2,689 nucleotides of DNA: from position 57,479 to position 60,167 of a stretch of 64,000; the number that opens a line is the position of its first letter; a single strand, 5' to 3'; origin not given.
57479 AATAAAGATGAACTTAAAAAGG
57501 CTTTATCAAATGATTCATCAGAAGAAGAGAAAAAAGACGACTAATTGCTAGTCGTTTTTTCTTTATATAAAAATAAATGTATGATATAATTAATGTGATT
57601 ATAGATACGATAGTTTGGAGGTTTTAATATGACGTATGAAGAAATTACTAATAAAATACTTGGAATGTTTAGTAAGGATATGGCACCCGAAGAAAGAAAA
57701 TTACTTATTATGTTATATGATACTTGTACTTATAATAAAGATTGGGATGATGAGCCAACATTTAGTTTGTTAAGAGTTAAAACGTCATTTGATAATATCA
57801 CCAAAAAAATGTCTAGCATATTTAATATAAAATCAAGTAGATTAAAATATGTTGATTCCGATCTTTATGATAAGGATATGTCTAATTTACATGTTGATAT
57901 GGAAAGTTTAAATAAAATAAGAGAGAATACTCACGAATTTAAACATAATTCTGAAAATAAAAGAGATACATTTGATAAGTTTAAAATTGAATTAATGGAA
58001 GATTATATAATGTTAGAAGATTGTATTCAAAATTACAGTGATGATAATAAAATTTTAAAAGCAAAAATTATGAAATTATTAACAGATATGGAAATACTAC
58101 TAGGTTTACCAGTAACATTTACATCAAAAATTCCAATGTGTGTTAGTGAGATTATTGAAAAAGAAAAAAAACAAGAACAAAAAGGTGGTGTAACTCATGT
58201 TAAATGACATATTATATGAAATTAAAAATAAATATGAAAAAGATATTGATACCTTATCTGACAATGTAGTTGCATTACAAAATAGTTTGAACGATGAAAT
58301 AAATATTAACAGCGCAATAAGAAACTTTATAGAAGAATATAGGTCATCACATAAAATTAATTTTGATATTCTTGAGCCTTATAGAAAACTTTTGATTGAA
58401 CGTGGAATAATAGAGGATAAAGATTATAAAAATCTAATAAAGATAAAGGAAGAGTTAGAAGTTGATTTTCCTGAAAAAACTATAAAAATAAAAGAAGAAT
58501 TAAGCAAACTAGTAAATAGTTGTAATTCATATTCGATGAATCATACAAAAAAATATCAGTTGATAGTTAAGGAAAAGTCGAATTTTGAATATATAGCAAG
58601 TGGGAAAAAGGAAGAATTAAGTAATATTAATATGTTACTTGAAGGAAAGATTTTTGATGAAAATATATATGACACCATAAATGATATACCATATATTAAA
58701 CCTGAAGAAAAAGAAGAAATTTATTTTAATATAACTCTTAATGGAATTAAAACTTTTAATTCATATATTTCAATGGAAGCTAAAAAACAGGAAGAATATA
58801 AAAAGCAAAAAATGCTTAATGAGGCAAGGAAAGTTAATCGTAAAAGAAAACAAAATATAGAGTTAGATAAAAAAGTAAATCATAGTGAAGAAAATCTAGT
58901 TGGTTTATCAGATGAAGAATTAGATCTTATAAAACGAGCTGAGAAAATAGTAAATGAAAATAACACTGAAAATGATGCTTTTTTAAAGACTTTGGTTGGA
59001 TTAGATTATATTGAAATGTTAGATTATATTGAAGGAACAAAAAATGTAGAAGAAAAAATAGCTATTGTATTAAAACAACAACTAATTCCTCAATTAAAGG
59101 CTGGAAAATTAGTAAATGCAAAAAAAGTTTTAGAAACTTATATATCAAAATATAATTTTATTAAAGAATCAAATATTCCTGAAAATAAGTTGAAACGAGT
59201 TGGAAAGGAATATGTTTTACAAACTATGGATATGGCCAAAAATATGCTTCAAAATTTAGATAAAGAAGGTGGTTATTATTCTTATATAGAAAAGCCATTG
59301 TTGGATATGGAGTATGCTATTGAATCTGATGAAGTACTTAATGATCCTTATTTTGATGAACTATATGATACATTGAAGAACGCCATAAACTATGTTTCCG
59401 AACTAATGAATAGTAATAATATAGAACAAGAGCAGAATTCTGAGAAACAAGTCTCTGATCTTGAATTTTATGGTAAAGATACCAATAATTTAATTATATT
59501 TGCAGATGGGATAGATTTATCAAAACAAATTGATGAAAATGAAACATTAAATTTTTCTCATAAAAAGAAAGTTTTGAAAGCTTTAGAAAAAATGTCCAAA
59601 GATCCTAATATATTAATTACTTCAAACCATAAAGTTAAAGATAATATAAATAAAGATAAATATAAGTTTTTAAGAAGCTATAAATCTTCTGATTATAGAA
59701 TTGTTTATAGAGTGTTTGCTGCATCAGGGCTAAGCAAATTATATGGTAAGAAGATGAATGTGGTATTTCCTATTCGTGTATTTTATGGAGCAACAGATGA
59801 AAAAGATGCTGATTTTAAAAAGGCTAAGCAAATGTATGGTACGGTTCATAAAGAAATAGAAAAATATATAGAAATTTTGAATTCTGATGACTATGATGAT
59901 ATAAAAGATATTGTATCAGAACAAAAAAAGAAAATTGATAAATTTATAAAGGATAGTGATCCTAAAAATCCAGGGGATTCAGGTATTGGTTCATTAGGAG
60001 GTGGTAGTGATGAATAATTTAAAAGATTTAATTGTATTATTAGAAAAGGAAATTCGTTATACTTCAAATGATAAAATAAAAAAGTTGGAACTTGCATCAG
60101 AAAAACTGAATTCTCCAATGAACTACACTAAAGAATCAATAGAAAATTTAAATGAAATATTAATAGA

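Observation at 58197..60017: Large protein with a C-terminal RelE/ParE-like toxin fold fused to a ~450-aa K/E-rich region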

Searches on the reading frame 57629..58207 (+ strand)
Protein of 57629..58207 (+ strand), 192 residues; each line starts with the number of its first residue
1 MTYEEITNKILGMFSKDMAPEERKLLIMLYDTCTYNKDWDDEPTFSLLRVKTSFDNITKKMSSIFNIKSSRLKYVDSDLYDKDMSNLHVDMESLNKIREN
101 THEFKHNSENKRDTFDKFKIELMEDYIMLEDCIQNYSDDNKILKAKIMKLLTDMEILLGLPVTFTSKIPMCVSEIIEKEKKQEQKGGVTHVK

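Call 3: search_protein_families(library=pfam, proteins=[window:57629-58207:+], max_evalue=1)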
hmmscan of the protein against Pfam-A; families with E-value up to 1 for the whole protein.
window:57629-58207:+ (192 aa): 1 family
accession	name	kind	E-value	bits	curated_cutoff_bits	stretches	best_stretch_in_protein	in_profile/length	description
PF05852.16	DUF848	-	0.015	15.9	25.3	1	47-121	62-138/145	Gammaherpesvirus protein of unknown function (DUF848)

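Call 4: search_protein_families(library=ncbifam, proteins=[window:57629-58207:+], max_evalue=1)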
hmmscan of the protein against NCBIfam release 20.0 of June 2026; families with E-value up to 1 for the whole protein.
window:57629-58207:+ (192 aa): 2 families
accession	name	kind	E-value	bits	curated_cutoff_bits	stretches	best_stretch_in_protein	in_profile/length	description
TIGR03513.1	GldL_gliding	equivalog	0.007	16.3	68.3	1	52-157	140-236/247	type IX secretion system motor protein PorL/GldL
NF053737.1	HP1233_fam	subfamily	0.008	16.4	50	1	89-185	20-102/142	HP1233 family protein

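Call 15: search_protein_families(library=padloc, proteins=[window:57629-58207:+], max_evalue=1)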
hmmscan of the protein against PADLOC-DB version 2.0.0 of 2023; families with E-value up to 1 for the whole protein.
window:57629-58207:+ (192 aa): 0 families

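Call 16: search_protein_families(library=phrogs, proteins=[window:57629-58207:+], max_evalue=1)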
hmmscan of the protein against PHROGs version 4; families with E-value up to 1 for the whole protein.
window:57629-58207:+ (192 aa): 2 families
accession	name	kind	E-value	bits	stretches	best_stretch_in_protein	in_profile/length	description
phrog_612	-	lysis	0.044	13.9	1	25-151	586-722/725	RIIA lysis inhibitor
phrog_13553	-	unknown function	0.32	12.2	0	82-119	2-37/64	-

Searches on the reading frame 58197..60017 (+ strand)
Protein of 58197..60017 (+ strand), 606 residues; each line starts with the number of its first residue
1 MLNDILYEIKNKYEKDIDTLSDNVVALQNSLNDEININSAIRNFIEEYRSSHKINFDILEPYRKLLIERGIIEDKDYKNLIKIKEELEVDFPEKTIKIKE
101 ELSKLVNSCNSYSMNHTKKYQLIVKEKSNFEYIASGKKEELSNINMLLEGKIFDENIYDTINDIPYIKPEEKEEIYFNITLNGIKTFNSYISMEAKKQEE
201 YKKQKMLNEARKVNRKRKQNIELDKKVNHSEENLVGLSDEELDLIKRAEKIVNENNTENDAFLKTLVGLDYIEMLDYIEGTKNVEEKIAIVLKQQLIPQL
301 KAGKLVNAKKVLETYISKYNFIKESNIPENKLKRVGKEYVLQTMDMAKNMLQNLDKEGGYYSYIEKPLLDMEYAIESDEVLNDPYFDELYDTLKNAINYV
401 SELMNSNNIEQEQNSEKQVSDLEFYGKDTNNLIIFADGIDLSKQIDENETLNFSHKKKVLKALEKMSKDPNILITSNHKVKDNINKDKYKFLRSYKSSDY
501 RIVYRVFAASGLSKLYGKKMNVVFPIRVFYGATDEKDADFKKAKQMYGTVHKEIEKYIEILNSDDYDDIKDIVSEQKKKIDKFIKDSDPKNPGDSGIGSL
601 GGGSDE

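Call 3: search_protein_families(library=pfam, proteins=[window:58197-60017:+], max_evalue=1)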
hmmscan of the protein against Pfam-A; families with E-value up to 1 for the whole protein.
window:58197-60017:+ (606 aa): 2 families
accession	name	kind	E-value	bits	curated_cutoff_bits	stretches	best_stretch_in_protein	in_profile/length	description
PF11034.13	Grg1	-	0.0037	17.9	25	1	391-419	2-30/67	Glucose-repressible protein Grg1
PF05016.21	ParE_toxin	-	0.066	14.2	23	1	453-506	26-71/89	ParE toxin of type II toxin-antitoxin system, parDE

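Call 4: search_protein_families(library=ncbifam, proteins=[window:58197-60017:+], max_evalue=1)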
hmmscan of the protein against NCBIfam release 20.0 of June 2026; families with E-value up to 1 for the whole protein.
window:58197-60017:+ (606 aa): 1 family
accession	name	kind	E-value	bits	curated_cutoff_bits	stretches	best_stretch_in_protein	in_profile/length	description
NF053610.1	Sso10a_fam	subfamily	0.39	10.8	60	1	53-76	28-51/64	Sso10a family chromatin protein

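Call 5: find_homologous_proteins(query=window:58197-60017:+, max_evalue=0.001)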
Query window:58197-60017:+ (606 aa): 3 proteins with E <= 0.001 among 8000 candidates.
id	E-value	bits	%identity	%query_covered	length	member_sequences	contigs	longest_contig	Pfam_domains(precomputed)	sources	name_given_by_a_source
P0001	0.0e+0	1280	100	100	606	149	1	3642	-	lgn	-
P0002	1.1e-141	491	47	99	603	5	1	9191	-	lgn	-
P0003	8.1e-138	479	46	99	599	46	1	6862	-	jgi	-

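Call 6: search_solved_structures(query=window:58197-60017:+, max_evalue=10, show_alignments=3)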
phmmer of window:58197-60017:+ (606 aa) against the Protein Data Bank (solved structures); distinct sequences matched with E-value up to 10: 0.

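Call 9: find_encoding_contigs(protein=P0002, flank=10000)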
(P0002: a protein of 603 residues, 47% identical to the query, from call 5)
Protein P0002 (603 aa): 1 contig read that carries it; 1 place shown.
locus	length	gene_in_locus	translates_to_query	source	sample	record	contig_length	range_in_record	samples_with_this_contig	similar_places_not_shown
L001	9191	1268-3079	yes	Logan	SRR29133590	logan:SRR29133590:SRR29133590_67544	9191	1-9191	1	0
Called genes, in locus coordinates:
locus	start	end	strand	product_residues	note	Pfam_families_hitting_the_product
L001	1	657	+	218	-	?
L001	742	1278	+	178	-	-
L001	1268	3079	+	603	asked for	-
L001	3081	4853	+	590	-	-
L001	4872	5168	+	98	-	-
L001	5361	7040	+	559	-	-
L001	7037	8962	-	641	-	PF00912:Transgly, PF00905:Transpeptidase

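Call 10: find_encoding_contigs(protein=P0003, flank=10000)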
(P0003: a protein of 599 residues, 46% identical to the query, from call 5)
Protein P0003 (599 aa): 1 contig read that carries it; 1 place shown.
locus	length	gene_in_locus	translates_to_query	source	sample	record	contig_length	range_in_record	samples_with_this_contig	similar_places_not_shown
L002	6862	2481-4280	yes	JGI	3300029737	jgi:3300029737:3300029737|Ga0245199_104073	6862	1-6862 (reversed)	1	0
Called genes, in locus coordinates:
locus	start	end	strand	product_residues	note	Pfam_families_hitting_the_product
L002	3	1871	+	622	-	?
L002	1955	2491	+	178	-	-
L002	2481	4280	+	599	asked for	-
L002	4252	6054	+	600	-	-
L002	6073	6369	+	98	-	-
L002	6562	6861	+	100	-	?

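Call 15: search_protein_families(library=padloc, proteins=[window:58197-60017:+], max_evalue=1)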
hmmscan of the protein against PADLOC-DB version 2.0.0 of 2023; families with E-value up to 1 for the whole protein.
window:58197-60017:+ (606 aa): 0 families

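Call 16: search_protein_families(library=phrogs, proteins=[window:58197-60017:+], max_evalue=1)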
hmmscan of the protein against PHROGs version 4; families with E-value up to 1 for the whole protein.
window:58197-60017:+ (606 aa): 4 families
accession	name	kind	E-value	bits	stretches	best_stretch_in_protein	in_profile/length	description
phrog_19139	-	unknown function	0.12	13.7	1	9-53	101-145/151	-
phrog_16660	-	unknown function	0.17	13.1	1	9-65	44-100/130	-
phrog_12885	-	unknown function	0.17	12.3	0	558-592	97-131/203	-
phrog_1213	-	moron, auxiliary metabolic gene and host takeover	0.19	13.3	1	454-506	21-68/88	RelE-like toxin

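Call 29: find_related_loci(query=A4, collection=genome_contigs, flank=10000)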
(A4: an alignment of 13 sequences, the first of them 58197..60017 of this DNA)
Query A4 (606 aa) in genome_contigs; peptide patterns used: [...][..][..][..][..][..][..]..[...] (x = any residue, [..] = any of these).
128 stretches matched a pattern; 2 encode a relative of the query (tblastn E <= 1e-3); 2 distinct loci.
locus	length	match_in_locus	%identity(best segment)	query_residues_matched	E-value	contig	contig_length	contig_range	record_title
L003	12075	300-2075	32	4-606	3e-71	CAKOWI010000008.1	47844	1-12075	MAG: uncultured Bacilli bacterium isolate REFINED_METABAT215_TOP10_CONTIGS_1500_ASSEMBLY_K77_MERGED__Hadza_MoBio_hadza-A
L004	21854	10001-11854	32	17-606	4e-66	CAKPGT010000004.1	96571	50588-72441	MAG: uncultured Bacilli bacterium isolate REFINED_METABAT215_TOP10_CONTIGS_1500_ASSEMBLY_K77_MERGED__Hadza_MoBio_hadza-I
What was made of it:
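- Tried and rejected: The genome_contigs scan found only two MAGs, both 'uncultured Bacilli' (call 29).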

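Call 53: search_solved_structures(query=A4, max_evalue=10, show_alignments=2)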
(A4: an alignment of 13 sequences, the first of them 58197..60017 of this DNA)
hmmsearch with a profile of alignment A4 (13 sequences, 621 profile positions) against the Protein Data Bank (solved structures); distinct sequences matched with E-value up to 10: 6.
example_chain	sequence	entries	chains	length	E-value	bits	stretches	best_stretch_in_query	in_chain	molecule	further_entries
4uos_A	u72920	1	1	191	2.6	9.5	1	1-154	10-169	DESIGNED HELICAL BUNDLE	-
1st6_A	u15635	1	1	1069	3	9.3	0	347-425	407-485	Vinculin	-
6nr7_A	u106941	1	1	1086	3.2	9.2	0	347-425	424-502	Vinculin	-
6vq6_M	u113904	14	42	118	5.7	8.4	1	187-279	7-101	V-type proton ATPase subunit G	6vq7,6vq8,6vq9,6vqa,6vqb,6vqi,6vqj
6xbw_M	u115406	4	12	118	7.2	8.1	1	187-277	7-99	V-type proton ATPase subunit G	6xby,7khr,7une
9bra_R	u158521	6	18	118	7.8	8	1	187-279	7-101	V-type proton ATPase subunit G 2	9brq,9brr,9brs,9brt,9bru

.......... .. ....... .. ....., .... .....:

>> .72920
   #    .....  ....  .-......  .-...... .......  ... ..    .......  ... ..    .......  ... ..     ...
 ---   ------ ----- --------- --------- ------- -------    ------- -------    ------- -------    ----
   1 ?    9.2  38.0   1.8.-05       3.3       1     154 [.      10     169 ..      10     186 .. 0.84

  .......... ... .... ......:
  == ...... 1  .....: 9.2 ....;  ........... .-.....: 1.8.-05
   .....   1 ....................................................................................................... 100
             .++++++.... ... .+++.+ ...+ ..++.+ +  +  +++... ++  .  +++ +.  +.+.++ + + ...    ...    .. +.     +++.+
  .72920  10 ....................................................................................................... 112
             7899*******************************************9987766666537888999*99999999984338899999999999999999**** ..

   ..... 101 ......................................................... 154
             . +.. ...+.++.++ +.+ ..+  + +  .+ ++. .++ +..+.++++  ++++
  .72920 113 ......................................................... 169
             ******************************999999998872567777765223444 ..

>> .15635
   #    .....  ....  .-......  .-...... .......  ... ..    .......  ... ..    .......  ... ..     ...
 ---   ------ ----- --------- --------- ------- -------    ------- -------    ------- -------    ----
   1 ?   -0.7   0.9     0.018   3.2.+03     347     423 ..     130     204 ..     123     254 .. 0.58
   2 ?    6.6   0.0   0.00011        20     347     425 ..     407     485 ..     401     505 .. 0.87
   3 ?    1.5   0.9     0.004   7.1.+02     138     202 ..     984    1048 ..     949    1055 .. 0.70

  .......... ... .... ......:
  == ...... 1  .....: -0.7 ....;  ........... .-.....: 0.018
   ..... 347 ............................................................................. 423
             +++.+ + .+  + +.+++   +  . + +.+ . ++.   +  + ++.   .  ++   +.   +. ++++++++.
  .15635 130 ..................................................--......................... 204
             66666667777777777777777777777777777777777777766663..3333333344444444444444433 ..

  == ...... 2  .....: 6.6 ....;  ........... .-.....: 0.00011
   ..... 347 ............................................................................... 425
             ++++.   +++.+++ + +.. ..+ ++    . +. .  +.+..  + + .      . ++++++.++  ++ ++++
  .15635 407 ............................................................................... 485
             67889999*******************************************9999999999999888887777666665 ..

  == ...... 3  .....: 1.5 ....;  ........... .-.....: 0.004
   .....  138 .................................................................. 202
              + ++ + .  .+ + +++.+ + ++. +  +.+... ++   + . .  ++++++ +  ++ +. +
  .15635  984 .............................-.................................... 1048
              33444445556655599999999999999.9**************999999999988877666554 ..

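Call 74: search_protein_families(library=pfam, alignment_id=A4, max_evalue=1)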
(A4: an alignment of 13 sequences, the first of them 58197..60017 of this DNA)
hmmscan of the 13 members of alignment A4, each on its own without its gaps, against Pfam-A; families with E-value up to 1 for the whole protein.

A. member 1, window:58197-60017:+ (606 aa): 2 families
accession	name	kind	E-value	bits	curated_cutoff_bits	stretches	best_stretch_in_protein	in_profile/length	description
PF11034.13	Grg1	-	0.0037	17.9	25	1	391-419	2-30/67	Glucose-repressible protein Grg1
PF05016.21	ParE_toxin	-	0.066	14.2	23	1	453-506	26-71/89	ParE toxin of type II toxin-antitoxin system, parDE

B. families by the number of members that match (of 13 scanned): 23 families
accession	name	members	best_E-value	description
PF05016.21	ParE_toxin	9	0.0014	ParE toxin of type II toxin-antitoxin system, parDE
PF20878.2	REST_helical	2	0.077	Helical region in REST corepressor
PF04286.17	DUF445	1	0.00016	Protein of unknown function (DUF445)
PF02203.21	TarH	1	0.0014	Tar ligand binding domain homologue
PF11034.13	Grg1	1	0.0037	Glucose-repressible protein Grg1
PF17727.6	CtsR_C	1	0.011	CtsR C-terminal dimerization domain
PF25217.1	CreS_N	1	0.012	Crescentin, N-terminal segment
PF11856.13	DUF3376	1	0.019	Protein of unknown function (DUF3376)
PF15766.10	DUF4695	1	0.022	Domain of unknown function (DUF4695)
PF05288.16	Pox_A3L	1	0.031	Poxvirus A3L Protein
PF09351.15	DUF1993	1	0.034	Domain of unknown function (DUF1993)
PF25240.1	PUB2_N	1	0.034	PUB2-like, N-terminal domain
PF07870.16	DUF1657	1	0.087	Protein of unknown function (DUF1657)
PF05373.16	Pro_3_hydrox_C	1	0.11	L-proline 3-hydroxylase, C-terminal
PF02151.25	UVR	1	0.24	UvrB/uvrC motif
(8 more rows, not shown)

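Call 89: search_protein_families(library=pfam, proteins=[L001:742-1278:+, L004:9415-9996:+, L003:3830-4138:+, L004:13629-13922:+], max_evalue=0.1)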
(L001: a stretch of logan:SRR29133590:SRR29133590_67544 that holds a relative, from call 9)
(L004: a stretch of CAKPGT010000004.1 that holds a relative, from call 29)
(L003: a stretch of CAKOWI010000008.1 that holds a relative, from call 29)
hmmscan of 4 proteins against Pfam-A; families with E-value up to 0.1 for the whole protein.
L001:742-1278:+ (178 aa): 1 family
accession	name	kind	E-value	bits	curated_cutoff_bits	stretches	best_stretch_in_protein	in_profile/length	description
PF08581.15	Tup_N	-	0.086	13.6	28.7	0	48-96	8-55/77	Tup N-terminal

L004:9415-9996:+ (193 aa): 0 families

L003:3830-4138:+ (102 aa): 1 family
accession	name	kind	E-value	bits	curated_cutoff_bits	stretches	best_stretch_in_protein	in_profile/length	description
PF12842.12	DUF3819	-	0.045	14.3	27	0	4-45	56-96/143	CCR4-Not complex, Not1 subunit, domain of unknown function DUF3819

L004:13629-13922:+ (97 aa): 1 family
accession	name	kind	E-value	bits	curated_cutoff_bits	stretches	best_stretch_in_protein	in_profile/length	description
PF05321.16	HHA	-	0.082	13.6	25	0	8-29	9-30/57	Haemolysin expression modulating protein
